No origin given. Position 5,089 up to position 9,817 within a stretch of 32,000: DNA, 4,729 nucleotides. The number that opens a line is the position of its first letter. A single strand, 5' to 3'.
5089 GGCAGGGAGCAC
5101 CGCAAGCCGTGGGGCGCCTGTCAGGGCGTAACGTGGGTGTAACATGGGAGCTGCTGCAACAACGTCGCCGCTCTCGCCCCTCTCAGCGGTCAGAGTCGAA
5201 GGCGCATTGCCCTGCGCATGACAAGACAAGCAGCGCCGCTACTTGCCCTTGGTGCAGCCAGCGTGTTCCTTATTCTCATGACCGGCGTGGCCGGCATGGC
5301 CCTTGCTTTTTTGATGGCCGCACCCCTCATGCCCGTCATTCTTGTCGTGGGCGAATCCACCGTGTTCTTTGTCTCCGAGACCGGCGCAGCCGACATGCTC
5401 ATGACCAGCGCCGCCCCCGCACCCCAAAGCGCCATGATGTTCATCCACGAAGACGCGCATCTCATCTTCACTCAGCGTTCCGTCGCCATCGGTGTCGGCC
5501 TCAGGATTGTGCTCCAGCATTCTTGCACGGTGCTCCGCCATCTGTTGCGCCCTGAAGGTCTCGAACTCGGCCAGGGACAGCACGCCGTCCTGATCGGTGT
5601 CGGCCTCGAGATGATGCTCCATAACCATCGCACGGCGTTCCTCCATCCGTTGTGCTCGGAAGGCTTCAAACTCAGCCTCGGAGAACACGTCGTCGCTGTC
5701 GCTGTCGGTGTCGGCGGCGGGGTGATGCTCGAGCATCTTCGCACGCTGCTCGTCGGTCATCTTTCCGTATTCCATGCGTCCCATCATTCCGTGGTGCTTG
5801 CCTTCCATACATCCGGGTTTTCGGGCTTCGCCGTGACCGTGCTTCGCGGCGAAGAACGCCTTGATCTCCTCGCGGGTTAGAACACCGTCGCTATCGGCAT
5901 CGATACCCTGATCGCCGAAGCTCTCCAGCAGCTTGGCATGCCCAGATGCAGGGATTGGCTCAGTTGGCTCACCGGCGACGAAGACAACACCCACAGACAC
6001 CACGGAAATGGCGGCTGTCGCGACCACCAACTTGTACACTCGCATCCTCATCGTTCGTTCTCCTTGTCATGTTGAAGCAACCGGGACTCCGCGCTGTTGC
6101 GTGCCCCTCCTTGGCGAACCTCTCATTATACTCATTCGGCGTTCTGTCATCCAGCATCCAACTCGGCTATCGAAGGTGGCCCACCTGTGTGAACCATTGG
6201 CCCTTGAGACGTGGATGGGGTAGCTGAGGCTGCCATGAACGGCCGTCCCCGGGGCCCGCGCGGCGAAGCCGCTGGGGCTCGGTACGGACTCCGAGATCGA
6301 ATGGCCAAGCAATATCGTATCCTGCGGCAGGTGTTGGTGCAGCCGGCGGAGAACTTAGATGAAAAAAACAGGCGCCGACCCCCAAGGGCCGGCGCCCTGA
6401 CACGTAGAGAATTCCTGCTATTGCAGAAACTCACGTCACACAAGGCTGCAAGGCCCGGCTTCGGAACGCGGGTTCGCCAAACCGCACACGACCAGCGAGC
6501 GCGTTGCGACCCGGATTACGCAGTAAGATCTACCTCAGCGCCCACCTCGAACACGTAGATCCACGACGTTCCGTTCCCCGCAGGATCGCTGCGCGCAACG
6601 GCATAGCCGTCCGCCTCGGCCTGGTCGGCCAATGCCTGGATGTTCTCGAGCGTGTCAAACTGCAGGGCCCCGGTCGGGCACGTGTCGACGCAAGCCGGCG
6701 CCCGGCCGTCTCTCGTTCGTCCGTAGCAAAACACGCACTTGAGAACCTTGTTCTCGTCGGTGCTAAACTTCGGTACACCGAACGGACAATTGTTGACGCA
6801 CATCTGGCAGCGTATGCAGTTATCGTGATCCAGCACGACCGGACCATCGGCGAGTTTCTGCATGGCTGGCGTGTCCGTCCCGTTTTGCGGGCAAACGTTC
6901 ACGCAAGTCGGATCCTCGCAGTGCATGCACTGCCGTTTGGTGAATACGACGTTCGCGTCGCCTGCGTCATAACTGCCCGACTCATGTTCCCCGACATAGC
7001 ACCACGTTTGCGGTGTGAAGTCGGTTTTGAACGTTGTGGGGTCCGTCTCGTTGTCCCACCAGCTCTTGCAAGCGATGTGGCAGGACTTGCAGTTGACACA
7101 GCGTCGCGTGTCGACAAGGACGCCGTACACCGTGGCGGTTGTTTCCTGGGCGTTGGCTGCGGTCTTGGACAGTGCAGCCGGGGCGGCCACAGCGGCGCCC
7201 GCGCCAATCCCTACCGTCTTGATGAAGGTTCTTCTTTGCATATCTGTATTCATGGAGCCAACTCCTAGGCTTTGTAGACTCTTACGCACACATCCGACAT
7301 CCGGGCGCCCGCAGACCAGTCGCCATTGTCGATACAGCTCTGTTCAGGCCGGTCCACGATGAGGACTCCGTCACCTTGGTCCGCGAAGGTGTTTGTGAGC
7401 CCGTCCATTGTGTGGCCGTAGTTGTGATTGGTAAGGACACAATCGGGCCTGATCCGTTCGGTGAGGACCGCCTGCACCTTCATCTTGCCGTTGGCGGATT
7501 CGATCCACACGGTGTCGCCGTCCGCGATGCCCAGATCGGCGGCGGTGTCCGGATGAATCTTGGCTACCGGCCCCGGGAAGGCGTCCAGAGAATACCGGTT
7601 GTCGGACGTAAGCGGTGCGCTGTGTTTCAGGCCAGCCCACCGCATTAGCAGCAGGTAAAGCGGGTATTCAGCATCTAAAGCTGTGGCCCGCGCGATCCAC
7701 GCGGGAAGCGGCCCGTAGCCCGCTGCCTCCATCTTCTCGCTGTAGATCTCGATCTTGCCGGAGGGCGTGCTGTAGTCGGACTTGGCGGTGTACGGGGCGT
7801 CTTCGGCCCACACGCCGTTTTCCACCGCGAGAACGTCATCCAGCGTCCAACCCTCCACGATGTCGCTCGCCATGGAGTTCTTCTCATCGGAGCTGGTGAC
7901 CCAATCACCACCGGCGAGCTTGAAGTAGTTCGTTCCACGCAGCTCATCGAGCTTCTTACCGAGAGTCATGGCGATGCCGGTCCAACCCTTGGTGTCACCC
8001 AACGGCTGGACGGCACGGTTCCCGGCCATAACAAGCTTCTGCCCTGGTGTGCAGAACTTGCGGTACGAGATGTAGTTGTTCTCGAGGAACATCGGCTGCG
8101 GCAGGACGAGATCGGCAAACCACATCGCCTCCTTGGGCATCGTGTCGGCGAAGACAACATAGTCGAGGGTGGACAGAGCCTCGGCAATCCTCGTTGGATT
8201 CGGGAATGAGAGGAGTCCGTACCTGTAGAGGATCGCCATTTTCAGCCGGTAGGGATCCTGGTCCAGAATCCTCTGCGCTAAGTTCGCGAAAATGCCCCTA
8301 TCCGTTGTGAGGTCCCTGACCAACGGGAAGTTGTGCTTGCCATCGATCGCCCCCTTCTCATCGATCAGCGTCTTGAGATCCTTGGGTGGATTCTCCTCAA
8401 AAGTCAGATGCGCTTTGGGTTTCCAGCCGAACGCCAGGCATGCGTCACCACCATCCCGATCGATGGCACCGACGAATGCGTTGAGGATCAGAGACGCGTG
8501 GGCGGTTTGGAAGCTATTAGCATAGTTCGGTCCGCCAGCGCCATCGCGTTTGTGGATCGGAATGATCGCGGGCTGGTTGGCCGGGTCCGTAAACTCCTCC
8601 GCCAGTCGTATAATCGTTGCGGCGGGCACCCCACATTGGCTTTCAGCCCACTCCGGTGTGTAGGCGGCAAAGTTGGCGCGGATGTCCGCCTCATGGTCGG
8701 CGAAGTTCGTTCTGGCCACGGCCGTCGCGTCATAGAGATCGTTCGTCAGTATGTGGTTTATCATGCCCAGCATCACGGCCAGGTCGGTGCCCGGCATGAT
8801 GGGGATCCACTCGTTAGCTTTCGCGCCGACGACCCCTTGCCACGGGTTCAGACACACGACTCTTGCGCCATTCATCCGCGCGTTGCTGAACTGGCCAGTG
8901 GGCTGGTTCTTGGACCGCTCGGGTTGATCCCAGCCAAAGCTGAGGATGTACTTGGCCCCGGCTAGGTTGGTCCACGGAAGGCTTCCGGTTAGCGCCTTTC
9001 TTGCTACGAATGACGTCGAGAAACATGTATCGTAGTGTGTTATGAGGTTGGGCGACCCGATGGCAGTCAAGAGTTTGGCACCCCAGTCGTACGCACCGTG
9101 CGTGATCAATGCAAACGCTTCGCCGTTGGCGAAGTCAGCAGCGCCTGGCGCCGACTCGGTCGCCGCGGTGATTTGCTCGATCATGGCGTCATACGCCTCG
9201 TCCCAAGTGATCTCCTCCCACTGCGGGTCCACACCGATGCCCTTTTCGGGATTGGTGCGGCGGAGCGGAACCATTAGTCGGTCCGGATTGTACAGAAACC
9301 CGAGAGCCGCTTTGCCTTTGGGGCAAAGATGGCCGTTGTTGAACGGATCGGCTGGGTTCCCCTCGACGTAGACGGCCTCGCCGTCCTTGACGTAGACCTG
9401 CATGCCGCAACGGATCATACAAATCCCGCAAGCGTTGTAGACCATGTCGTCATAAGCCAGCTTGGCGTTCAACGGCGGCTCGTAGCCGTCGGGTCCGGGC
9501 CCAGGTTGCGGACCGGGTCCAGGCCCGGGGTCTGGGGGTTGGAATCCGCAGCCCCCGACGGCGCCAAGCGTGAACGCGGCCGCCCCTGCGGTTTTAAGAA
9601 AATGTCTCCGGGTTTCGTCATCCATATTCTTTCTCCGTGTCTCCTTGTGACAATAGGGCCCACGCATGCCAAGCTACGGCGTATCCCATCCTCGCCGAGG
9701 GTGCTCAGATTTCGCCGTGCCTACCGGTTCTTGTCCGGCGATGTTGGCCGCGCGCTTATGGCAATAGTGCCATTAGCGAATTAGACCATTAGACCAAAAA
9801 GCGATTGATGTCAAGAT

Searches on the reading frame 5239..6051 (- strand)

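Call 3: search_protein_families(library=pfam, proteins=[window:5239-6051:-], max_evalue=1)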
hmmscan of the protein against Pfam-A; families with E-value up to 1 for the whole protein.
window:5239-6051:- (270 aa): 12 families
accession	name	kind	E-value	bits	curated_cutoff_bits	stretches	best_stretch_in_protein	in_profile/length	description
PF00036.39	EF-hand_1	-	6.2e-11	41.5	25.4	3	184-202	8-26/29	EF hand domain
PF13202.12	EF-hand_5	-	1.9e-10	40.2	25.9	3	185-202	8-25/25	EF hand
PF13499.12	EF-hand_7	-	5.9e-10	39.8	30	2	116-165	12-64/67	EF-hand domain pair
PF13405.12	EF-hand_6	-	9.2e-09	34.7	25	2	185-203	9-27/30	EF-hand domain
PF13833.12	EF-hand_8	-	7e-06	26.1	28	2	184-202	33-51/54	EF-hand domain pair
PF23657.1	DUF7151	-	0.0011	19.3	27.2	1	48-65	24-41/46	Domain of unknown function (DUF7151)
PF10591.15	SPARC_Ca_bdg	-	0.012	16.4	22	1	113-163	61-110/113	Secreted protein acidic and rich in cysteine Ca binding region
PF22551.1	TY-Chap1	-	0.042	13.9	27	1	176-203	12-39/132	T3SS (YopN, CesT) and YbjN peptide-binding chaperone 1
PF18081.7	FANC_SAP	-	0.066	13.9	23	1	56-80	9-33/51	Fanconi anemia-associated nuclease SAP domain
PF14788.12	EF-hand_10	-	0.098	13.1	27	0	149-166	29-46/50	EF hand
PF14851.11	FAM176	-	0.21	11.8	31.5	1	99-154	86-141/152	FAM176 family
PF11312.14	Methyltransf_34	-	0.44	10.2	26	1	182-228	85-110/304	Putative SAM-dependent methyltransferase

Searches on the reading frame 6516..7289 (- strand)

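Call 24: search_protein_families(library=pfam, proteins=[window:6516-7289:-], max_evalue=0.00001)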
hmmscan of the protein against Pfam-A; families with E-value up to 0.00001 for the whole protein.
window:6516-7289:- (257 aa): 9 families
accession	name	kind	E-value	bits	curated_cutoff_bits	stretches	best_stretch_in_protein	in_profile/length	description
PF13247.11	Fer4_11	-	1.9e-22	79.7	26.2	1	114-212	3-98/100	4Fe-4S dicluster domain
PF12838.12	Fer4_7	-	2.2e-12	47.7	27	1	120-172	1-52/52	4Fe-4S dicluster domain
PF13187.11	Fer4_9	-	7.8e-10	39.1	27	0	157-208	1-51/52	4Fe-4S dicluster domain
PF12797.12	Fer4_2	-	1.5e-09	37.6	24.5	0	150-170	2-22/22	4Fe-4S binding domain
PF00037.32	Fer4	-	7.6e-09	35.5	21.1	0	151-173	1-23/24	4Fe-4S binding domain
PF12837.12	Fer4_6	-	9.3e-09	35.3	25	0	154-173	5-24/24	4Fe-4S binding domain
PF13237.11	Fer4_10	-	3.3e-08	33.8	25.5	0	114-169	2-53/53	4Fe-4S dicluster domain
PF14697.11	Fer4_21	-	1.6e-07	31.8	35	0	118-170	5-53/59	4Fe-4S dicluster domain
PF12800.12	Fer4_4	-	4e-07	30.3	24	0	156-171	2-17/17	4Fe-4S binding domain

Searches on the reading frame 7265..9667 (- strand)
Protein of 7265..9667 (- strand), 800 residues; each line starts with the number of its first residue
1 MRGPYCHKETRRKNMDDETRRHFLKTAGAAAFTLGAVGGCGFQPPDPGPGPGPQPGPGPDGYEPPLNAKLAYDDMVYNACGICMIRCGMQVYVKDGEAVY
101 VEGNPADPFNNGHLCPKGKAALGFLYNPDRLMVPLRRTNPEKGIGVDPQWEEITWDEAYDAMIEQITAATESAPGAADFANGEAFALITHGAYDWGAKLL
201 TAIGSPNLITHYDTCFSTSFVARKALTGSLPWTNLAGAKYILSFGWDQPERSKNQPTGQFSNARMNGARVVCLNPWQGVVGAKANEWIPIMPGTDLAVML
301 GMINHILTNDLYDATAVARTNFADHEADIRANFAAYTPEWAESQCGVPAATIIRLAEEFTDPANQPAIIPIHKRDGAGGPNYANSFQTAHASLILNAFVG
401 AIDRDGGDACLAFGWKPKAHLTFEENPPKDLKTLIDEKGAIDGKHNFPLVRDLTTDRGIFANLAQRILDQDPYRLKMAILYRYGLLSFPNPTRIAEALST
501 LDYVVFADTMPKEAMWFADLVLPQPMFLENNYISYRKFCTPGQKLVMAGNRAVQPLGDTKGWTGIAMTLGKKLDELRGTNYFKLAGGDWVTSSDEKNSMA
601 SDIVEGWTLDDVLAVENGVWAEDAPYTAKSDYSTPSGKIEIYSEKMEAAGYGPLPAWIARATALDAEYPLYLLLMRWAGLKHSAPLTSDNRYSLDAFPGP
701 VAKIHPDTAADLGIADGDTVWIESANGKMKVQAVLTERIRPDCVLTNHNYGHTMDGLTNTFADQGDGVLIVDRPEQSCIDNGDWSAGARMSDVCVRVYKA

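Call 24: search_protein_families(library=pfam, proteins=[window:7265-9667:-], max_evalue=0.00001)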
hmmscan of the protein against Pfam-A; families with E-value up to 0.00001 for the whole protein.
window:7265-9667:- (800 aa): 3 families
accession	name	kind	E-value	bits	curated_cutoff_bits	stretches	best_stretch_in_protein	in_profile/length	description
PF01568.27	Molydop_binding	-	1.1e-16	61.2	26.8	1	690-754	19-85/110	Molydopterin dinucleotide binding domain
PF00384.28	Molybdopterin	-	4.6e-16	59.2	24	1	131-560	2-341/353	Molybdopterin oxidoreductase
PF04879.21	Molybdop_Fe4S4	-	4.6e-15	55.8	22.7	1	76-127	4-55/55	Molybdopterin oxidoreductase Fe4S4 domain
